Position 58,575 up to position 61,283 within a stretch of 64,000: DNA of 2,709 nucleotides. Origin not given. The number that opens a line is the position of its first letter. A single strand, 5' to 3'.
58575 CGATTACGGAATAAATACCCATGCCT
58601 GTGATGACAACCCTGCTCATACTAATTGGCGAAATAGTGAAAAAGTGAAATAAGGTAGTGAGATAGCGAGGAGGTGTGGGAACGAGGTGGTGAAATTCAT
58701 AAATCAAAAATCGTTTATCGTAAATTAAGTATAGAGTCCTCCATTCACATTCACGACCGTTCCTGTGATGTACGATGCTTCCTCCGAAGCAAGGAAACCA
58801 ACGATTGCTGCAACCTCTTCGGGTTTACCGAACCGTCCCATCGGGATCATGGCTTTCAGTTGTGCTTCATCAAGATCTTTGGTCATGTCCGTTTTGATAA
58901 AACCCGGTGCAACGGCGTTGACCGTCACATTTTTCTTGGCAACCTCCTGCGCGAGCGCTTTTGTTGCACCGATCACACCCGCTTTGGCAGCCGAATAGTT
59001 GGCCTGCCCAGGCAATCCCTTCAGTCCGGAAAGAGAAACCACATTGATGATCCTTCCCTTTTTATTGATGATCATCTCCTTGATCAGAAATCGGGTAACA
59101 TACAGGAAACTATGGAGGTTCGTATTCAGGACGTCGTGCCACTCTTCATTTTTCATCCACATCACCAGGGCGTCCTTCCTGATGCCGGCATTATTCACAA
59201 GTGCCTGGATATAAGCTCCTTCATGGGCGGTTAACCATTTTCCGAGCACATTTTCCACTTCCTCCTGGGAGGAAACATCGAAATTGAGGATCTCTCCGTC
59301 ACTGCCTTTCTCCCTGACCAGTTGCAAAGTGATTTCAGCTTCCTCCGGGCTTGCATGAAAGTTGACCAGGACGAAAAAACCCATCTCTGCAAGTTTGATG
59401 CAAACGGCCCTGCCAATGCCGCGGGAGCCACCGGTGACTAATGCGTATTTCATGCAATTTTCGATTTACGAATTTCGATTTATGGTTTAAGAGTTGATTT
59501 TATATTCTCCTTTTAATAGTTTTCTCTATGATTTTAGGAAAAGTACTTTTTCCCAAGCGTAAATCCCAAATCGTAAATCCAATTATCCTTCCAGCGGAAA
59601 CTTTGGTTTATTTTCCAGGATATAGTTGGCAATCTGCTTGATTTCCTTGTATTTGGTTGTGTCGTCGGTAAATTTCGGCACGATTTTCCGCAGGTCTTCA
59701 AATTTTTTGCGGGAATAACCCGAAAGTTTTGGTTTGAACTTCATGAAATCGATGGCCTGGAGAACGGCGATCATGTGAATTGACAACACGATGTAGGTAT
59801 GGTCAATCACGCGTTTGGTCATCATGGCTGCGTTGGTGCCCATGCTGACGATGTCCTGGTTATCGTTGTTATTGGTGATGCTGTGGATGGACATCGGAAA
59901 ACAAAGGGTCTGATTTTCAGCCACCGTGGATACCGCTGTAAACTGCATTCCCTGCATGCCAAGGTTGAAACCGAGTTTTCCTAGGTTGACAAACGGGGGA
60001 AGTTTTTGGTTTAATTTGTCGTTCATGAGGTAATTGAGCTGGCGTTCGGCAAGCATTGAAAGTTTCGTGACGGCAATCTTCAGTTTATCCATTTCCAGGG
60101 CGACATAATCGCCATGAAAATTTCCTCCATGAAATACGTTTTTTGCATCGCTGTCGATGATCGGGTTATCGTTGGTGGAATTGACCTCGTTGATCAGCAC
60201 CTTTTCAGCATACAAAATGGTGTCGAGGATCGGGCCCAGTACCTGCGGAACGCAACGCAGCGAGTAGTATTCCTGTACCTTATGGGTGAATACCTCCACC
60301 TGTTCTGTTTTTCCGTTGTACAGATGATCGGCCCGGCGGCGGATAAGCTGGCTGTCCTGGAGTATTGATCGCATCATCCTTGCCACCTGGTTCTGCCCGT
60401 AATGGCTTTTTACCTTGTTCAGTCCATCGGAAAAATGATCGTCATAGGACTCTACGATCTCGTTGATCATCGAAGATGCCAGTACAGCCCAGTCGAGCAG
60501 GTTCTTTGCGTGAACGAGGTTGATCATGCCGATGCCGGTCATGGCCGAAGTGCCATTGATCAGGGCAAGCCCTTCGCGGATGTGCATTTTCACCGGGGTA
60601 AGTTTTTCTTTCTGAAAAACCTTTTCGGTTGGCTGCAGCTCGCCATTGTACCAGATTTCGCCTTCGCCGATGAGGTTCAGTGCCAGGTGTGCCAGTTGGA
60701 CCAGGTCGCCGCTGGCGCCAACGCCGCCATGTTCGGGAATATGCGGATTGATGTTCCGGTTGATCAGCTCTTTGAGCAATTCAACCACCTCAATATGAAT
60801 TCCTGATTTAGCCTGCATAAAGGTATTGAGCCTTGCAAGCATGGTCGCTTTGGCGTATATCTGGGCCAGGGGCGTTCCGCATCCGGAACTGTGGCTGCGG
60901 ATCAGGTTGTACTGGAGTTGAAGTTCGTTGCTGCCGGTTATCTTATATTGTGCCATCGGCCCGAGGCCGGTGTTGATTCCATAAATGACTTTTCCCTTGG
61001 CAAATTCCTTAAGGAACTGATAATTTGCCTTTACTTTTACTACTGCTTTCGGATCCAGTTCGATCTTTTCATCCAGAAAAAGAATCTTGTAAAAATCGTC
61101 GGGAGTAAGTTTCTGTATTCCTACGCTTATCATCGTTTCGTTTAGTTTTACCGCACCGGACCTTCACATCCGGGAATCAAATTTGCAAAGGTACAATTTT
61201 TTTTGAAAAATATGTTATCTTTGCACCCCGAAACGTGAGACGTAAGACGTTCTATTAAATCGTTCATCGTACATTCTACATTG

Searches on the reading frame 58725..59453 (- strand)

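Call 15: search_protein_families(library=ncbifam, proteins=[window:58725-59453:-], max_evalue=1e-8)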
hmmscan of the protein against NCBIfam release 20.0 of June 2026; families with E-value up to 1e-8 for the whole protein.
window:58725-59453:- (242 aa): 215 families (the best 25 are shown)
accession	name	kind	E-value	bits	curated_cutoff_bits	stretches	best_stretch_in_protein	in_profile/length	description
NF053542.1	FlxB_rubin_SDR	equivalog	4.1e-118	393.4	340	1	2-240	1-239/239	flexirubin biosynthesis SDR family reductase FlxB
TIGR01830.1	3oxo_ACP_reduc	equivalog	6.1e-85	284.7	297.75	1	4-241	1-239/239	3-oxoacyl-[acyl-carrier-protein] reductase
NF004200.0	PRK05653.1-5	equivalog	1.2e-84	283.7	273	1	2-240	3-241/242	3-oxoacyl-ACP reductase FabG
NF004197.0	PRK05653.1-1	equivalog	2.4e-82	276.3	332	1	2-241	8-247/249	3-oxoacyl-ACP reductase FabG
NF009466.0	PRK12826.1-2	subfamily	2e-76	256.8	222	1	3-241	5-245/248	3-oxoacyl-ACP reductase FabG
TIGR01829.1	AcAcCoA_reduct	subfamily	3.5e-76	256.1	302.1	1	3-241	2-241/242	acetoacetyl-CoA reductase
NF004199.0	PRK05653.1-4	equivalog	6.8e-73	245.3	301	1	2-241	6-246/247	3-oxoacyl-ACP reductase FabG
NF009464.0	PRK12824.1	subfamily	2e-71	240.5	269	1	2-241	3-243/245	3-oxoacyl-ACP reductase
TIGR01831.1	fabG_rel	equivalog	1e-70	237.8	338.85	1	5-240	2-238/239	3-ketoacyl-ACP reductase FabG2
NF004198.0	PRK05653.1-3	equivalog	1.2e-69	234.5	296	1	2-241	8-247/248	3-oxoacyl-ACP reductase FabG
NF047420.2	EF_P_mod_YmfI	equivalog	2.3e-61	207.6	238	1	4-241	2-236/236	elongation factor P 5-aminopentanone reductase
NF009547.0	PRK12936.1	subfamily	4.1e-60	203.4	436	1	3-240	8-242/245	3-ketoacyl-(acyl-carrier-protein) reductase NodG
NF040605.2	mycolic_FabG1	exception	1.8e-58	198.1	420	1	4-240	4-229/233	3-oxoacyl-ACP reductase FabG1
NF005559.1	PRK07231.1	subfamily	9.2e-57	192.4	215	1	2-240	5-247/249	glucose 1-dehydrogenase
NF009546.0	PRK12935.1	equivalog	1.5e-56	191.8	418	1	2-241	7-246/247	acetoacetyl-CoA reductase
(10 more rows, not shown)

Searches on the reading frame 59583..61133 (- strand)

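Call 15: search_protein_families(library=ncbifam, proteins=[window:59583-61133:-], max_evalue=1e-8)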
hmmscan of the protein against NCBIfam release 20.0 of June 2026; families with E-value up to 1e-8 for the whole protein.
window:59583-61133:- (516 aa): 8 families
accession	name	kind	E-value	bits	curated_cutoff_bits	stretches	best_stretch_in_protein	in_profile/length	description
NF053541.1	FlxA_rubin_TAL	equivalog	4.5e-250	830.2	700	1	12-505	4-496/498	flexirubin biosynthesis tyrosine ammonia-lyase FlxA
NF006871.0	PRK09367.1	subfamily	2.6e-135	451.9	524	1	2-508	4-495/505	histidine ammonia-lyase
TIGR01225.1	hutH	equivalog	1.5e-132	442.6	539.15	1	4-506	3-490/506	histidine ammonia-lyase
TIGR04475.1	Phe_D_beta_mut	equivalog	8.4e-123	410.7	800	1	9-505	10-509/510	phenylalanine aminomutase (D-beta-phenylalanine forming)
TIGR03832.1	Tyr_2_3_mutase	equivalog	3.1e-115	385.6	501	1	10-503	7-505/507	tyrosine 2,3-aminomutase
TIGR01226.1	phe_am_lyase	equivalog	5.2e-80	269.6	519.15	1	20-467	51-504/680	phenylalanine ammonia-lyase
NF041222.1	BagA_FevW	exception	2.2e-79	267.5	1000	1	42-498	43-507/529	bagremycin/ferroverdin biosynthesis tyrosine ammonia-lyase BagA/FevW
TIGR04473.1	taxol_Phe_23mut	exception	1.2e-61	208.9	1250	1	45-467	74-500/687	phenylalanine aminomutase (L-beta-phenylalanine forming)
